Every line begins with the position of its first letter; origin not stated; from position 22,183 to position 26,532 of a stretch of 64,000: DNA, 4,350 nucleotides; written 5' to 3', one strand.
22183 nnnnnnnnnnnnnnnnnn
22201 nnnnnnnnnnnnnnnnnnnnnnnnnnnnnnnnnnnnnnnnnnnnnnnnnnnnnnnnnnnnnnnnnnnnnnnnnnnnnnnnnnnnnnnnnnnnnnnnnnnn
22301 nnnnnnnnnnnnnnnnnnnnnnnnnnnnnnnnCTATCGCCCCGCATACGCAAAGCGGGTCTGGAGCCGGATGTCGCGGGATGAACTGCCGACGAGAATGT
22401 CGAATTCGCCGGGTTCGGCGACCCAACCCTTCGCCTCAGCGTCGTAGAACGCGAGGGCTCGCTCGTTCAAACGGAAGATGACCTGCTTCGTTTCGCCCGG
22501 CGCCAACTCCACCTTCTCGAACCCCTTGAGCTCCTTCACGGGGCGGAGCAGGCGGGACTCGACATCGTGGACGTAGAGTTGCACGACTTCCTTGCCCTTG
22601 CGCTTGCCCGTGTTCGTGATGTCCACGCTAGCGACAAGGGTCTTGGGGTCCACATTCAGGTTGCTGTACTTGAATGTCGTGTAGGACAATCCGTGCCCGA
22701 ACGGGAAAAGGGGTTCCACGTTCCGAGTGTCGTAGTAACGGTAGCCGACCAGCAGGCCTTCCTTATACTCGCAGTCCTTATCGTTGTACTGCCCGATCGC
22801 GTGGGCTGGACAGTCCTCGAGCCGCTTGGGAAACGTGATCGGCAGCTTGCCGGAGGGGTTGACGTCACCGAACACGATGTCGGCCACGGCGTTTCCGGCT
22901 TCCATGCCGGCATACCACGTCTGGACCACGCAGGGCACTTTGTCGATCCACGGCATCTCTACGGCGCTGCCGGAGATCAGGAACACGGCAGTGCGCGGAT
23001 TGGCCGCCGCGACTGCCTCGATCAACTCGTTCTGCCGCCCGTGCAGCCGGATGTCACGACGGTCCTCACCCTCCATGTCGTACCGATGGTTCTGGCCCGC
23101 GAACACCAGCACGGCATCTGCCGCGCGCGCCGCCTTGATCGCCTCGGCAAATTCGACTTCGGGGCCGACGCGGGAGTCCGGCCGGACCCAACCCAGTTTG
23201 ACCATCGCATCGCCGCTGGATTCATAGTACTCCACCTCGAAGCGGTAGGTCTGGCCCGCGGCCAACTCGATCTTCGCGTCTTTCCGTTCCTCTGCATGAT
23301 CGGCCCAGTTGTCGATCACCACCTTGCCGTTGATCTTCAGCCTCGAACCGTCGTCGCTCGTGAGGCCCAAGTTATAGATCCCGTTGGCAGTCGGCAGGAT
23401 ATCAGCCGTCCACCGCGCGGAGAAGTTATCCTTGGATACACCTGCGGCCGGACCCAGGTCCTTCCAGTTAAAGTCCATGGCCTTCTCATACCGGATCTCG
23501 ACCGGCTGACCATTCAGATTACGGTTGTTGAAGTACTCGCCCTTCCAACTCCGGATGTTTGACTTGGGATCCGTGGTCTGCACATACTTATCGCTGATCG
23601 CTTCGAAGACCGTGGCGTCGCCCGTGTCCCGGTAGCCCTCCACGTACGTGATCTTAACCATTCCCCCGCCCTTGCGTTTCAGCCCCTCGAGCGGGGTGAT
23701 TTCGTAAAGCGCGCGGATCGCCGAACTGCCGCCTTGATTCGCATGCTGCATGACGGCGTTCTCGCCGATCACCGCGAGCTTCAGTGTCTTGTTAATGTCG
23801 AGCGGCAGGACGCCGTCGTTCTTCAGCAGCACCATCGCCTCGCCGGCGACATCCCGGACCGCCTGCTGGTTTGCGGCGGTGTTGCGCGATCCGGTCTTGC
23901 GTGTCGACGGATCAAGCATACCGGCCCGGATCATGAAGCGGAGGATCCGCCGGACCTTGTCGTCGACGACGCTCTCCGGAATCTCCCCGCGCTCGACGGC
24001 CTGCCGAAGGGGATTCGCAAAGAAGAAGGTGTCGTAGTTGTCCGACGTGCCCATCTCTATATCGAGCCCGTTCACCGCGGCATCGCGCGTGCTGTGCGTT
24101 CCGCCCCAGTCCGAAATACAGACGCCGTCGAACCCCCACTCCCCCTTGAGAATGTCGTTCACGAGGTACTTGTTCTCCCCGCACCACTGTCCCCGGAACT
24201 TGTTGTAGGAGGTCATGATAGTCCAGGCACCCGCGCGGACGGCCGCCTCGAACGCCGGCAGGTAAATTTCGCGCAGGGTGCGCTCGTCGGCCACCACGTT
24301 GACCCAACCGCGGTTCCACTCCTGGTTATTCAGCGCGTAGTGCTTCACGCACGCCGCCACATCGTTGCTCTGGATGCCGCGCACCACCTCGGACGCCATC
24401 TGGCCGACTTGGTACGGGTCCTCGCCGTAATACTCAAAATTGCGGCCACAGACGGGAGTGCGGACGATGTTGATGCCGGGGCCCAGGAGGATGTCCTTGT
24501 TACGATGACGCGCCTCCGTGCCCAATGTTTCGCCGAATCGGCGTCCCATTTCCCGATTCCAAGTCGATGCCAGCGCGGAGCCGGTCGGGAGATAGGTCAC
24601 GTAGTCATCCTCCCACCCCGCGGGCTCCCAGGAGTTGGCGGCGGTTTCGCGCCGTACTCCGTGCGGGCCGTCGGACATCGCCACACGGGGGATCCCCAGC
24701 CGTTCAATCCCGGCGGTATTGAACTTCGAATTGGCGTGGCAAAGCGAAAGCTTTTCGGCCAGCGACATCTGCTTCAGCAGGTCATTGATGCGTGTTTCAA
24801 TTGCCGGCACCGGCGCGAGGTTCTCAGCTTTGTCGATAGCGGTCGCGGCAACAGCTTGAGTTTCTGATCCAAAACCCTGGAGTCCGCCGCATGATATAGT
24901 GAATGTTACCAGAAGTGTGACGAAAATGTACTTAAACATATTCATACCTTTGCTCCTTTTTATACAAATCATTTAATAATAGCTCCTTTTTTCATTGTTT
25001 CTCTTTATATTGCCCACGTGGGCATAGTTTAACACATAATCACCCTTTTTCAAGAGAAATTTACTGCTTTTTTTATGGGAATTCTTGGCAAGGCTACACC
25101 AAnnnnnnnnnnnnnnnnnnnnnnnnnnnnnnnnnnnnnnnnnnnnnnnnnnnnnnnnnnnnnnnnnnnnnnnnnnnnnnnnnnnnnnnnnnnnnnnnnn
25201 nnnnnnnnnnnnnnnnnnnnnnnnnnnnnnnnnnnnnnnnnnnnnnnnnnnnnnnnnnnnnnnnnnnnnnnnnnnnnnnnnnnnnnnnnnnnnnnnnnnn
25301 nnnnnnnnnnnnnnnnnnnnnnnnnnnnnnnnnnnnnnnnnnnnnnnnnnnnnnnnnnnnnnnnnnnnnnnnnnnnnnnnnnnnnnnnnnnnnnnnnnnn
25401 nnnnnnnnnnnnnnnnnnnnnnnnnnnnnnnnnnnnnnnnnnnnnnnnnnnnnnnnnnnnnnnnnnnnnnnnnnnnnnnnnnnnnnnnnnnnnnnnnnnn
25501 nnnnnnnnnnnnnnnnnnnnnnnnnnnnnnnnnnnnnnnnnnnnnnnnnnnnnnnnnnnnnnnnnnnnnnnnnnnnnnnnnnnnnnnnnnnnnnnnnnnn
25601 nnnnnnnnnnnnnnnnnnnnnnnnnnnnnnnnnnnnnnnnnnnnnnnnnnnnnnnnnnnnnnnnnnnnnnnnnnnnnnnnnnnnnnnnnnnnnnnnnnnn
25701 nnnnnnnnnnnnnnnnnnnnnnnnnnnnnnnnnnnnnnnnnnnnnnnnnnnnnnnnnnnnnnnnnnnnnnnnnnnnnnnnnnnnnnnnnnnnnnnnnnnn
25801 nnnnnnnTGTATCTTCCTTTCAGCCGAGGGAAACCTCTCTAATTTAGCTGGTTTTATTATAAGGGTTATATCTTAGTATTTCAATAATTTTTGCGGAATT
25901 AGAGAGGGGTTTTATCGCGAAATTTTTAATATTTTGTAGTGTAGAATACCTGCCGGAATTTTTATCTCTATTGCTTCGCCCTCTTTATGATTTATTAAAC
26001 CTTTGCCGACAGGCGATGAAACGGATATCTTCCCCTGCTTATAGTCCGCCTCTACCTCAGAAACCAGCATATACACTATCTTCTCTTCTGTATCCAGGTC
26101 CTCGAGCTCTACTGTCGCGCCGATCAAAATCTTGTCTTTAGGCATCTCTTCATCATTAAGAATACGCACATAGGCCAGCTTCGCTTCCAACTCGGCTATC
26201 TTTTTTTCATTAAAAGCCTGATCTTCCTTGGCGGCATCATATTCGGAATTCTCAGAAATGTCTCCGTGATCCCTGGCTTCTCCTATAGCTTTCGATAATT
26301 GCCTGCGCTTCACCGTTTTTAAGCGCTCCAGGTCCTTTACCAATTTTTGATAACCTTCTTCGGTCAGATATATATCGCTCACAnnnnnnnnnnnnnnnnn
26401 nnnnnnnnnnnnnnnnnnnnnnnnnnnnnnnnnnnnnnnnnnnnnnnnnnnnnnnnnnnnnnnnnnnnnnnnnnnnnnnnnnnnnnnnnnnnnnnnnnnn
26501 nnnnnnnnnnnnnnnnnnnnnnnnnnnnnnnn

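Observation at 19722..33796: A repeated intergenic cassette carries a textbook sigma70 promoter and is placed in front of four unrelated genes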

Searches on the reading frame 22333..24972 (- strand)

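Call 36: search_protein_families(library=pfam, proteins=[window:22333-24972:-], max_evalue=0.01)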
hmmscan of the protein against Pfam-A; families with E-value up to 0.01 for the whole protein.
window:22333-24972:- (879 aa): 5 families
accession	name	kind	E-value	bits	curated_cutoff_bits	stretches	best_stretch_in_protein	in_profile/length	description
PF01915.27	Glyco_hydro_3_C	-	6.3e-56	189.9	31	1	380-764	1-200/200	Glycosyl hydrolase family 3 C-terminal domain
PF00933.27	Glyco_hydro_3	-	1.5e-37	130.2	27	1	126-345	83-315/316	Glycosyl hydrolase family 3 N terminal domain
PF07691.17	PA14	-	1.8e-30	106.1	24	1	477-599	6-137/147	PA14 domain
PF14310.12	Fn3-like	-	3.1e-30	104.6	25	1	795-865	1-71/71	Fibronectin type III-like domain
PF05489.18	Phage_tail_X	-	0.0094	16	22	0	641-677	16-55/60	Phage Tail Protein X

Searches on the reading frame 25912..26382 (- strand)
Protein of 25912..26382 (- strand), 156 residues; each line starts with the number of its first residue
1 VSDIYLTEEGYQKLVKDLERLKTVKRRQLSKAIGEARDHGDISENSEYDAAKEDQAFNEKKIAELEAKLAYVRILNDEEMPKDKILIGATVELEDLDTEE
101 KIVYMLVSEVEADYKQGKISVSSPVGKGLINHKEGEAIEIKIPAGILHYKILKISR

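Call 36: search_protein_families(library=pfam, proteins=[window:25912-26382:-], max_evalue=0.01)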
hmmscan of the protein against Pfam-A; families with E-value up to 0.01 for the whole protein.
window:25912-26382:- (156 aa): 2 families
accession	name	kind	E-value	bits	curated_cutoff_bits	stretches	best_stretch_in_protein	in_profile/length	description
PF03449.20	GreA_GreB_N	-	7.9e-28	96.9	24.5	1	4-74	1-71/71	Transcription elongation factor, N-terminal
PF01272.25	GreA_GreB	-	2.2e-25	88.9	26.9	1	81-155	2-76/77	Transcription elongation factor, GreA/GreB, C-term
